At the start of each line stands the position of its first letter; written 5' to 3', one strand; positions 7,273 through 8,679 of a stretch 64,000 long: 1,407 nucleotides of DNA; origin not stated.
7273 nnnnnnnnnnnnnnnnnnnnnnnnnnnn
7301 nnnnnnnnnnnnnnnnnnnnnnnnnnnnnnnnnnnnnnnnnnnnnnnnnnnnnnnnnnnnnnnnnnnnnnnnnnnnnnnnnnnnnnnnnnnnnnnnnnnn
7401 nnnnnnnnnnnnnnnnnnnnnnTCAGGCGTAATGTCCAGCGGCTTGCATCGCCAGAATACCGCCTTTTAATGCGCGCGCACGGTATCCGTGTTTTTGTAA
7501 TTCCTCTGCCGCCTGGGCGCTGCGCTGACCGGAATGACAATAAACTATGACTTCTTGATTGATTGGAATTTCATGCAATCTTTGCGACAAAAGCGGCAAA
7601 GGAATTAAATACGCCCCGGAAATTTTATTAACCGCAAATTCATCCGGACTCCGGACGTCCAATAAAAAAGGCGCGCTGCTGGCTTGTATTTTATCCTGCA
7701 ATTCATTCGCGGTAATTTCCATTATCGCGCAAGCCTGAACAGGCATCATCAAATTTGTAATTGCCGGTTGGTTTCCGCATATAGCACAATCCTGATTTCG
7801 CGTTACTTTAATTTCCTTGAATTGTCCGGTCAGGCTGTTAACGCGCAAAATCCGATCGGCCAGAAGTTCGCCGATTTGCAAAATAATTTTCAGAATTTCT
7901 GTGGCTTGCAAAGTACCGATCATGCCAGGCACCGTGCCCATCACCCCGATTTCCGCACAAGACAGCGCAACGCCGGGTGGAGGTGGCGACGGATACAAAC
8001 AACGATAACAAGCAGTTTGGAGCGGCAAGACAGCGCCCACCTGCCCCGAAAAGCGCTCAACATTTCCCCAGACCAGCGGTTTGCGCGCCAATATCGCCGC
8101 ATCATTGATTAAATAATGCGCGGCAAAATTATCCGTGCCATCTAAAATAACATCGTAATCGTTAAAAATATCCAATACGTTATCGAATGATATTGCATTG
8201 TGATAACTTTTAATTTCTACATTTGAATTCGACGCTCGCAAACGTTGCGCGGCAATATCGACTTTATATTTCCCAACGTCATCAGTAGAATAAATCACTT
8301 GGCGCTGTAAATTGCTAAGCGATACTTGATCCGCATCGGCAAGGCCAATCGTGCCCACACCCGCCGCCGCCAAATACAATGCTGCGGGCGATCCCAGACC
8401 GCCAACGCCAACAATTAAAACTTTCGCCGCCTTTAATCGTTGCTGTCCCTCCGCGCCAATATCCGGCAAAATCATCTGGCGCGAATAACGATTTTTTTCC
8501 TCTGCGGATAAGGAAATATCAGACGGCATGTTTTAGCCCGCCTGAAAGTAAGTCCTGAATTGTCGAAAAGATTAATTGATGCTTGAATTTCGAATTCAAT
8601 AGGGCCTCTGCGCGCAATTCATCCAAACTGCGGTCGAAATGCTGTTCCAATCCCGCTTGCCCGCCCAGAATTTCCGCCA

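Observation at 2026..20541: About 18.5-kb co-directional 'cofactor super-operon': PLP, quinone reductase, heme, NAD and thiamine genes with overlapping stops and starts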

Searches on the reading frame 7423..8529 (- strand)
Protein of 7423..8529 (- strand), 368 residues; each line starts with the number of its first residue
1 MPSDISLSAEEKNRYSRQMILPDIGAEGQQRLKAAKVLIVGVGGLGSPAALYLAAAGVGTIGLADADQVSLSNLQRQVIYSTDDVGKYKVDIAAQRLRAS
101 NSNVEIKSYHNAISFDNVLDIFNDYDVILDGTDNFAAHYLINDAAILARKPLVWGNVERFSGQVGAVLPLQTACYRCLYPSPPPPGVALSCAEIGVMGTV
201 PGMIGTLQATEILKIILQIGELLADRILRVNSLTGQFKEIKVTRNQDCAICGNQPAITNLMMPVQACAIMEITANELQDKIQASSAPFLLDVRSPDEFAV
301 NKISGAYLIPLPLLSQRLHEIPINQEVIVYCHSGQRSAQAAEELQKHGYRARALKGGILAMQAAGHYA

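Call 3: search_protein_families(library=pfam, proteins=[window:7423-8529:-])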
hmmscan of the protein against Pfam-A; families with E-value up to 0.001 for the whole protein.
window:7423-8529:- (368 aa): 2 families
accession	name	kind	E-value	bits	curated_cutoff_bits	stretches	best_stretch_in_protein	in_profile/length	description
PF00899.27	ThiF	-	1.8e-81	273.2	28.1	1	15-248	1-236/238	ThiF family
PF00581.25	Rhodanese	-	2.1e-16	60.6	22.2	1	273-363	1-101/102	Rhodanese-like domain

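Call 8: search_protein_families(library=ncbifam, proteins=[window:7423-8529:-], max_evalue=0.00001)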
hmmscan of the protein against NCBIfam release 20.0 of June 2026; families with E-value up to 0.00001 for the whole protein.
window:7423-8529:- (368 aa): 31 families (the best 25 are shown)
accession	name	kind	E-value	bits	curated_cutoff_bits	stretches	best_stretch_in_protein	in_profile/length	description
NF006444.0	PRK08762.1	equivalog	2e-119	398.7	449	2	5-267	118-383/387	molybdopterin-synthase adenylyltransferase MoeB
NF005902.0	PRK07878.1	equivalog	1.2e-106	357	647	1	6-361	14-381/392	adenylyltransferase/sulfurtransferase MoeZ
NF005646.0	PRK07411.1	equivalog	1.5e-104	350.2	633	1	4-361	8-379/390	molybdopterin-synthase adenylyltransferase MoeB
NF004281.0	PRK05690.1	subfamily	4e-83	278.5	266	1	6-252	4-249/250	molybdopterin-synthase adenylyltransferase MoeB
NF047750.1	SAMPActivE1UbaA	equivalog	4.9e-82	275.3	450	1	5-256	3-253/270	SAMP-activating enzyme E1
TIGR02356.1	adenyl_thiF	equivalog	8.3e-74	247.4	275.25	1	14-216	1-203/203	thiazole biosynthesis adenylyltransferase ThiF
NF004111.0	PRK05600.1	equivalog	6.4e-72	242.7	437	1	5-358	12-368/371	ThiF family adenylyltransferase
TIGR02355.1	moeB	equivalog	1.1e-60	205.1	376.55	1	11-251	1-240/240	molybdopterin-synthase adenylyltransferase MoeB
NF006204.0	PRK08328.1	equivalog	5.2e-54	183.3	339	1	7-238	2-227/231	hypothetical protein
NF009123.0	PRK12475.1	subfamily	2.8e-50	171.5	510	1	12-265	2-257/338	MoeB/ThiF family adenylyltransferase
NF006395.0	PRK08644.1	equivalog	5.1e-29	101.4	159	1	17-153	13-150/215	sulfur carrier protein ThiS adenylyltransferase ThiF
TIGR02354.1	thiF_fam2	equivalog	1e-22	81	152.2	1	27-144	14-130/200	thiamine biosynthesis protein ThiF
NF006077.0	PRK08223.1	equivalog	2.8e-21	75.8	266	1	24-137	18-131/296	hypothetical protein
NF011696.0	PRK15116.1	equivalog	1e-17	64.7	304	1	25-135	21-132/268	tRNA cyclic N6-threonylcarbamoyladenosine(37) synthase TcdA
NF011425.0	PRK14852.1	equivalog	1.2e-15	56.6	1337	1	15-137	315-435/989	hypothetical protein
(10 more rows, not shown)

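Call 51: find_homologous_proteins(query=window:7423-8529:-, max_evalue=1e-60)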
Query window:7423-8529:- (368 aa): 7863 proteins with E <= 1e-60 among 8000 candidates; the best 120 are listed.
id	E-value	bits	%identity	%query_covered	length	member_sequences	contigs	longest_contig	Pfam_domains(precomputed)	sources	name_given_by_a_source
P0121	3.9e-239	811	100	100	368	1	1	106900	PF00899.28,PF00581.26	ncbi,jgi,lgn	-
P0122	2.6e-138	479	60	98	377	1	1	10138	PF00899.28,PF00581.26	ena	-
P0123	3.0e-134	466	59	98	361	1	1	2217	PF00899.28,PF00581.26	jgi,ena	-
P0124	1.9e-133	463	58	98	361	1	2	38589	PF00899.28,PF00581.26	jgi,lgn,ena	-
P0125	8.9e-132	457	59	97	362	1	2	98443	PF00899.28,PF00581.26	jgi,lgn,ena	-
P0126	1.7e-129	450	59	99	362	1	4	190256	PF00899.28,PF00581.26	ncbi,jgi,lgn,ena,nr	ncbi:MAG TPA: HesA/MoeB/ThiF family protein [Alphaproteobacteria bacterium]|nr:HesA/MoeB/ThiF family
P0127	3.7e-128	446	56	98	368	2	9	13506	PF00899.28,PF00581.26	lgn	-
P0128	1.2e-126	441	58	97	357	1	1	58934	PF00899.28,PF00581.26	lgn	-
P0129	1.2e-126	441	56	99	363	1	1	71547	PF00899.28,PF00581.26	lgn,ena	-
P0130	1.7e-126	440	58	98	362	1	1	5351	PF00899.28,PF00581.26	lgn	-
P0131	2.6e-126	440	57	98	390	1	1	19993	PF00899.28,PF00581.26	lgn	-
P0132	2.3e-116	407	54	98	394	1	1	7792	PF00899.28,PF00581.26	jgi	jgi:sulfur-carrier protein adenylyltransferase/sulfurtransferase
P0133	1.4e-112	394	52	98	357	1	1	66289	PF00899.28,PF00581.26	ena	-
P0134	2.5e-110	387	49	97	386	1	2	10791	PF00899.28,PF00581.26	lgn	-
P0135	2.8e-110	387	49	97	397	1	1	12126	PF00899.28,PF00581.26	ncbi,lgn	-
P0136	3.2e-110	387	50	96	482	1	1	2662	PF02597.27,PF00899.28,PF00581.26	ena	-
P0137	1.3e-109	385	49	96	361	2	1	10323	PF00899.28,PF00581.26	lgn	-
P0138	1.3e-109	385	51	95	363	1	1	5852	PF00899.28,PF00581.26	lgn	-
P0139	1.6e-109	384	50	96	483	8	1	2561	PF02597.27,PF00899.28,PF00581.26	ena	-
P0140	1.6e-109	384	50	96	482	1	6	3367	PF02597.27,PF00899.28,PF00581.26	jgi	jgi:sulfur-carrier protein adenylyltransferase/sulfurtransferase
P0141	5.0e-109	383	51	96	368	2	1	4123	PF00899.28,PF00581.26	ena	-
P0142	5.1e-109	383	50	96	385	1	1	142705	PF00899.28,PF00581.26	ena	-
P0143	5.2e-109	383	50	96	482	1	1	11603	PF02597.27,PF00899.28,PF00581.26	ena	-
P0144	5.4e-109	383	49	96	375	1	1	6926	PF00899.28,PF00581.26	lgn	-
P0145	5.6e-109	383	49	96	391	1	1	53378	PF00899.28,PF00581.26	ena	-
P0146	5.7e-109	383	50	96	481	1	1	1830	PF02597.27,PF00899.28,PF00581.26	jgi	jgi:MoaD family protein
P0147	6.2e-109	382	49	96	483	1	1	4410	PF02597.27,PF00899.28,PF00581.26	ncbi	-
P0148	6.3e-109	382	49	96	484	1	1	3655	PF02597.27,PF00899.28,PF00581.26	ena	-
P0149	6.9e-109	382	49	98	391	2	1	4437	PF00899.28,PF00581.26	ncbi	-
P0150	7.2e-109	382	49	96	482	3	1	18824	PF02597.27,PF00899.28,PF00581.26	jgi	jgi:adenylyltransferase/sulfurtransferase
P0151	8.0e-109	382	51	96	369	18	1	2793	PF00899.28,PF00581.26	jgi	-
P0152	8.0e-109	382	49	96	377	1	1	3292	PF00899.28,PF00581.26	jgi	jgi:molybdopterin/thiamine biosynthesis adenylyltransferase/rhodanese-related sulfurtransferase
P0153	8.3e-109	382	50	96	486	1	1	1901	PF02597.27,PF00899.28,PF00581.26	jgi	jgi:adenylyltransferase/sulfurtransferase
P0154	8.6e-109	382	50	96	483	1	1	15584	PF02597.27,PF00899.28,PF00581.26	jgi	jgi:adenylyltransferase/sulfurtransferase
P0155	8.9e-109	382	50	96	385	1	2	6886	PF00899.28,PF00581.26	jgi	jgi:adenylyltransferase/sulfurtransferase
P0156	1.1e-108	382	49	96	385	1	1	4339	PF00899.28,PF00581.26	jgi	jgi:sulfur-carrier protein adenylyltransferase/sulfurtransferase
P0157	1.2e-108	381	49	96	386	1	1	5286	PF00899.28,PF00581.26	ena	-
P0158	1.3e-108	381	50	96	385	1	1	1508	PF00899.28,PF00581.26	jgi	jgi:sulfur-carrier protein adenylyltransferase/sulfurtransferase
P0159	1.4e-108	381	49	96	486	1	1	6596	PF02597.27,PF00899.28,PF00581.26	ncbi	-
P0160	1.5e-108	381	50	96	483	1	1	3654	PF02597.27,PF00899.28,PF00581.26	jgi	jgi:molybdopterin/thiamine biosynthesis adenylyltransferase/rhodanese-related sulfurtransferase/moly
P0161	1.6e-108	381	50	96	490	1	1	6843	PF02597.27,PF00899.28,PF00581.26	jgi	jgi:adenylyltransferase/sulfurtransferase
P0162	1.8e-108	381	50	96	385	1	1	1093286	PF00899.28,PF00581.26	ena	-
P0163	1.8e-108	381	48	97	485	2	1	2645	PF02597.27,PF00899.28,PF00581.26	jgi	jgi:adenylyltransferase/sulfurtransferase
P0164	1.8e-108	381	50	96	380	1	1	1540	PF00899.28,PF00581.26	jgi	jgi:adenylyltransferase/sulfurtransferase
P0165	2.0e-108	381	49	96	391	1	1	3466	PF00899.28,PF00581.26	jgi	jgi:adenylyltransferase/sulfurtransferase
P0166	2.1e-108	381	49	96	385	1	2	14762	PF00899.28,PF00581.26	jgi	jgi:sulfur-carrier protein adenylyltransferase/sulfurtransferase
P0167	2.4e-108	380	50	96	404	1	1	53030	PF00899.28,PF00581.26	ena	-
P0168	2.4e-108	380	48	96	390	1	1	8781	PF00899.28,PF00581.26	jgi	jgi:adenylyltransferase/sulfurtransferase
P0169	3.4e-108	380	50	98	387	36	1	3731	PF00899.28,PF00581.26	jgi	-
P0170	3.8e-108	380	50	97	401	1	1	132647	PF00899.28,PF00581.26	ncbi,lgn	-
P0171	4.2e-108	380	50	96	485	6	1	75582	PF02597.27,PF00899.28,PF00581.26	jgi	jgi:sulfur-carrier protein adenylyltransferase/sulfurtransferase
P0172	4.8e-108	379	50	96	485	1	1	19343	PF02597.27,PF00899.28,PF00581.26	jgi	jgi:sulfur-carrier protein adenylyltransferase/sulfurtransferase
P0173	6.0e-108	379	50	96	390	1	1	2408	PF00899.28,PF00581.26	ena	-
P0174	7.9e-108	379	48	98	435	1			PF00899.28,PF00581.26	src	-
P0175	8.0e-108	379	50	96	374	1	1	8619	PF00899.28,PF00581.26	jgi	jgi:adenylyltransferase/sulfurtransferase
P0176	8.2e-108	379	48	97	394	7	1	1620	PF00899.28,PF00581.26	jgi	jgi:sulfur-carrier protein adenylyltransferase/sulfurtransferase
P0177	8.9e-108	379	48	97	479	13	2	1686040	PF02597.27,PF00899.28,PF00581.26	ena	-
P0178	9.7e-108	378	49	96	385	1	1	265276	PF00899.28,PF00581.26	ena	-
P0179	9.8e-108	378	50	96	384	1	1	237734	PF00899.28,PF00581.26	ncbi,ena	-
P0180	1.1e-107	378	49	96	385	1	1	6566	PF00899.28,PF00581.26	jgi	jgi:molybdopterin/thiamine biosynthesis adenylyltransferase/rhodanese-related sulfurtransferase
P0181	1.1e-107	378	50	96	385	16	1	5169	PF00899.28,PF00581.26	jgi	jgi:sulfur-carrier protein adenylyltransferase/sulfurtransferase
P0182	1.2e-107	378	47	97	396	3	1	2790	PF00899.28,PF00581.26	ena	-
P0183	1.3e-107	378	49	96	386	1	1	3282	PF00899.28,PF00581.26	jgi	-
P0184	1.4e-107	378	49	96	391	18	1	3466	PF00899.28,PF00581.26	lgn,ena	-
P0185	1.4e-107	378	50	97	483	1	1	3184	PF02597.27,PF00899.28,PF00581.26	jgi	jgi:adenylyltransferase/sulfurtransferase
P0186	1.5e-107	378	49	96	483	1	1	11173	PF02597.27,PF00899.28,PF00581.26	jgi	jgi:molybdopterin/thiamine biosynthesis adenylyltransferase/rhodanese-related sulfurtransferase/moly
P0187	1.5e-107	378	49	97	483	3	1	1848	PF02597.27,PF00899.28,PF00581.26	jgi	jgi:sulfur-carrier protein adenylyltransferase/sulfurtransferase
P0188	1.9e-107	377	50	97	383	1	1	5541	PF00899.28,PF00581.26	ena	-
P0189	1.9e-107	377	50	96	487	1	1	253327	PF02597.27,PF00899.28,PF00581.26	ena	-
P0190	2.1e-107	377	49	96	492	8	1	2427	PF02597.27,PF00899.28,PF00581.26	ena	-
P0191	2.1e-107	377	50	96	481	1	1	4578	PF02597.27,PF00899.28,PF00581.26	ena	-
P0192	2.2e-107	377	48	97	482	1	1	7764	PF02597.27,PF00899.28,PF00581.26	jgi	jgi:molybdopterin/thiamine biosynthesis adenylyltransferase/rhodanese-related sulfurtransferase/moly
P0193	2.2e-107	377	49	96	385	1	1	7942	PF00899.28,PF00581.26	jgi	jgi:sulfur-carrier protein adenylyltransferase/sulfurtransferase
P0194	2.5e-107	377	49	96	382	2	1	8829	PF00899.28,PF00581.26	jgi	jgi:sulfur-carrier protein adenylyltransferase/sulfurtransferase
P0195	2.7e-107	377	50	96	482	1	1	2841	PF02597.27,PF00899.28,PF00581.26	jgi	jgi:molybdopterin/thiamine biosynthesis adenylyltransferase/rhodanese-related sulfurtransferase/moly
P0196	2.7e-107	377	49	96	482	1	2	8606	PF02597.27,PF00899.28,PF00581.26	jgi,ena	-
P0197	3.0e-107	377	48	97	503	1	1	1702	PF02597.27,PF00899.28,PF00581.26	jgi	jgi:adenylyltransferase/sulfurtransferase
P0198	3.0e-107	377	47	98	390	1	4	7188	PF00899.28,PF00581.26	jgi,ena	-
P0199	3.0e-107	377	49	97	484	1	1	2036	PF02597.27,PF00899.28,PF00581.26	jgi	-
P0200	3.7e-107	377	50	98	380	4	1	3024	PF00899.28,PF00581.26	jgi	jgi:adenylyltransferase/sulfurtransferase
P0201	3.8e-107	376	50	98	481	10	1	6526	PF02597.27,PF00899.28,PF00581.26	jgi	jgi:adenylyltransferase/sulfurtransferase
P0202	3.9e-107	376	50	96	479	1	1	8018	PF02597.27,PF00899.28,PF00581.26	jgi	jgi:MoaD family protein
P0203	4.0e-107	376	48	96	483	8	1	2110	PF02597.27,PF00899.28,PF00581.26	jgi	jgi:sulfur-carrier protein adenylyltransferase/sulfurtransferase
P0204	4.1e-107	376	49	96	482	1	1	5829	PF02597.27,PF00899.28,PF00581.26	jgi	jgi:sulfur-carrier protein adenylyltransferase/sulfurtransferase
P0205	4.1e-107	376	49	96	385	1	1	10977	PF00899.28,PF00581.26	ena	-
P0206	4.2e-107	376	48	96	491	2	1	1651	PF02597.27,PF00899.28,PF00581.26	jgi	jgi:molybdopterin/thiamine biosynthesis adenylyltransferase/rhodanese-related sulfurtransferase/moly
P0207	4.4e-107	376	49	96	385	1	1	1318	PF00899.28,PF00581.26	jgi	-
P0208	4.5e-107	376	49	96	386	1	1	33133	PF00899.28,PF00581.26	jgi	jgi:adenylyltransferase/sulfurtransferase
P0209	5.3e-107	376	49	96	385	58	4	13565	PF00899.28,PF00581.26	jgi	jgi:sulfur-carrier protein adenylyltransferase/sulfurtransferase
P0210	5.3e-107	376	48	97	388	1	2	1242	PF00899.28,PF00581.26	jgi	jgi:molybdopterin/thiamine biosynthesis adenylyltransferase/rhodanese-related sulfurtransferase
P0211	5.6e-107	376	48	97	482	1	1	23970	PF02597.27,PF00899.28,PF00581.26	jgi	jgi:adenylyltransferase/sulfurtransferase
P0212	5.6e-107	376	49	96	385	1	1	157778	PF00899.28,PF00581.26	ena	-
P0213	6.0e-107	376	49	96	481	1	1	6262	PF02597.27,PF00899.28,PF00581.26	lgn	-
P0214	6.0e-107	376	49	96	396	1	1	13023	PF00899.28,PF00581.26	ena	-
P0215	6.3e-107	376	49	96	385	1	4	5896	PF00899.28,PF00581.26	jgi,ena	jgi:sulfur-carrier protein adenylyltransferase/sulfurtransferase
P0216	7.2e-107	376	50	98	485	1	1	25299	PF02597.27,PF00899.28,PF00581.26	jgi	jgi:adenylyltransferase/sulfurtransferase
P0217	7.3e-107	376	49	96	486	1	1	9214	PF02597.27,PF00899.28,PF00581.26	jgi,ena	jgi:adenylyltransferase/sulfurtransferase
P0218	7.5e-107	376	49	96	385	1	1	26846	PF00899.28,PF00581.26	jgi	jgi:adenylyltransferase/sulfurtransferase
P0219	7.5e-107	376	49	96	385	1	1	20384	PF00899.28,PF00581.26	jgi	jgi:sulfur-carrier protein adenylyltransferase/sulfurtransferase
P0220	7.8e-107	375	49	97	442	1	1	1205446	PF02597.27,PF00899.28,PF00581.26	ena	-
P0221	7.9e-107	375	47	97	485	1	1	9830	PF02597.27,PF00899.28,PF00581.26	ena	-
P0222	8.5e-107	375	47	98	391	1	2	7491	PF00899.28,PF00581.26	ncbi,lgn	-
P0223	8.8e-107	375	49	97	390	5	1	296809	PF00899.28,PF00581.26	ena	-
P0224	8.8e-107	375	47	96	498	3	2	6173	PF02597.27,PF00899.28,PF00581.26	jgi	jgi:sulfur-carrier protein adenylyltransferase/sulfurtransferase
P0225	9.7e-107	375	48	96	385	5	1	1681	PF00899.28,PF00581.26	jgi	jgi:sulfur-carrier protein adenylyltransferase/sulfurtransferase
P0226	9.8e-107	375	49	96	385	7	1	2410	PF00899.28,PF00581.26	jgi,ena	-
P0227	9.8e-107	375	49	98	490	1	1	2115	PF02597.27,PF00899.28,PF00581.26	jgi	jgi:molybdopterin/thiamine biosynthesis adenylyltransferase/rhodanese-related sulfurtransferase/moly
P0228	9.8e-107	375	50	96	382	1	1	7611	PF00899.28,PF00581.26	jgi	jgi:adenylyltransferase/sulfurtransferase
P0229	1.0e-106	375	48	97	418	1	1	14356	PF00899.28,PF00581.26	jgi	jgi:molybdopterin/thiamine biosynthesis adenylyltransferase/rhodanese-related sulfurtransferase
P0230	1.0e-106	375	48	96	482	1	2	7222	PF02597.27,PF00899.28,PF00581.26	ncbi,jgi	jgi:adenylyltransferase/sulfurtransferase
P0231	1.0e-106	375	49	96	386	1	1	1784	PF00899.28,PF00581.26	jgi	jgi:adenylyltransferase/sulfurtransferase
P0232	1.0e-106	375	49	96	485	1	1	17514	PF02597.27,PF00899.28,PF00581.26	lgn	-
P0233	1.1e-106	375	48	96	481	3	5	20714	PF02597.27,PF00899.28,PF00581.26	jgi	jgi:sulfur-carrier protein adenylyltransferase/sulfurtransferase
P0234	1.1e-106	375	49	96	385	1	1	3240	PF00899.28,PF00581.26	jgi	jgi:adenylyltransferase/sulfurtransferase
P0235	1.1e-106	375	49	96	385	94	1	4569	PF00899.28,PF00581.26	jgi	jgi:adenylyltransferase/sulfurtransferase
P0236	1.1e-106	375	48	96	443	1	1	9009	PF00899.28,PF00581.26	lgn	-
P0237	1.1e-106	375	49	97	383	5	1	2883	PF00899.28,PF00581.26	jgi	jgi:sulfur-carrier protein adenylyltransferase/sulfurtransferase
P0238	1.3e-106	375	48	96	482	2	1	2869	PF02597.27,PF00899.28,PF00581.26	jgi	jgi:molybdopterin/thiamine biosynthesis adenylyltransferase/rhodanese-related sulfurtransferase/moly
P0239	1.4e-106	375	48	96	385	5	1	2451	PF00899.28,PF00581.26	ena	-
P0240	1.4e-106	375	50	96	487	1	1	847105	PF02597.27,PF00899.28,PF00581.26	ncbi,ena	-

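Call 52: find_encoding_contigs(protein=P0125, flank=9000, max_places=1)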
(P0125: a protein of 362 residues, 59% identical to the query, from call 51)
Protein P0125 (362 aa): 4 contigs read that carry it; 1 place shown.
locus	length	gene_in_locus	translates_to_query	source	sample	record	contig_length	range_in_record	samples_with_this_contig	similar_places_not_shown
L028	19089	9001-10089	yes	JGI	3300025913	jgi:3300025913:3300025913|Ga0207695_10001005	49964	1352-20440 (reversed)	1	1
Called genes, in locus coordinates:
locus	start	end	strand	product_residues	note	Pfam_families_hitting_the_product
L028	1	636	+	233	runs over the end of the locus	PF00687:Ribosomal_L1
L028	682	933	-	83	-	-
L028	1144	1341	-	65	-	PF05532:CsbD (weak)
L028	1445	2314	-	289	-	PF04393:DUF535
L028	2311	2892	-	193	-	PF06736:TMEM175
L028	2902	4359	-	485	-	PF10423:AMNp_N, PF01048:PNP_UDP_1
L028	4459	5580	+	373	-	PF05140:ResB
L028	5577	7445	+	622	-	PF01578:Cytochrom_C_asm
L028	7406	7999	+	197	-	PF08534:Redoxin, PF00085:Thioredoxin (weak), PF00578:AhpC-TSA, PF13905:Thioredoxin_8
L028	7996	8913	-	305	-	PF01545:Cation_efflux, PF16916:ZT_dimer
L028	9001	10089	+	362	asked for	PF00899:ThiF, PF00581:Rhodanese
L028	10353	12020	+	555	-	PF13667:ThiC-associated, PF01964:ThiC_Rad_SAM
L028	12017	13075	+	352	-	PF01266:DAO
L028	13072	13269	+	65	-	PF02597:ThiS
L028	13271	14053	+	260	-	PF05690:ThiG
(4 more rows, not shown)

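Call 53: find_encoding_contigs(protein=P0126, flank=9000, max_places=1)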
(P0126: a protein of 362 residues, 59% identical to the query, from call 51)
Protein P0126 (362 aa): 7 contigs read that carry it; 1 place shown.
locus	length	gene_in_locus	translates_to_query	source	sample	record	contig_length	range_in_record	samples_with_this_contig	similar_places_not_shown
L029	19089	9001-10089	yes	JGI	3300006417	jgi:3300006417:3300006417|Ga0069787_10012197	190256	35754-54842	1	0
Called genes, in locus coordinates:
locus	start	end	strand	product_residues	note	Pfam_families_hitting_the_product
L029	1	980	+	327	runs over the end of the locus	PF05711:TylF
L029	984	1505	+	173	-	PF08241:Methyltransf_11 (weak), PF13649:Methyltransf_25 (weak), PF13489:Methyltransf_23 (weak)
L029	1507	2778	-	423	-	PF00535:Glycos_transf_2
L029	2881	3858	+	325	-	PF00591:Glycos_transf_3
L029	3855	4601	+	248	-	PF00218:IGPS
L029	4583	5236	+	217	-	PF00697:PRAI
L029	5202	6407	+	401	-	PF00291:PALP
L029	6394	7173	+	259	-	PF00290:Trp_syntA, PF01884:PcrB (faint)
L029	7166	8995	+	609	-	PF00425:Chorismate_bind, PF00117:GATase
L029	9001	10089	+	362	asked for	PF00899:ThiF, PF00581:Rhodanese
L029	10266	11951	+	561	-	PF13667:ThiC-associated, PF01964:ThiC_Rad_SAM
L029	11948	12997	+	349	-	PF01266:DAO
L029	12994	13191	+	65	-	PF02597:ThiS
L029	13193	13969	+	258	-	PF05690:ThiG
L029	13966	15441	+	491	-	PF08543:Phos_pyr_kin, PF00294:PfkB, PF02581:TMP-TENI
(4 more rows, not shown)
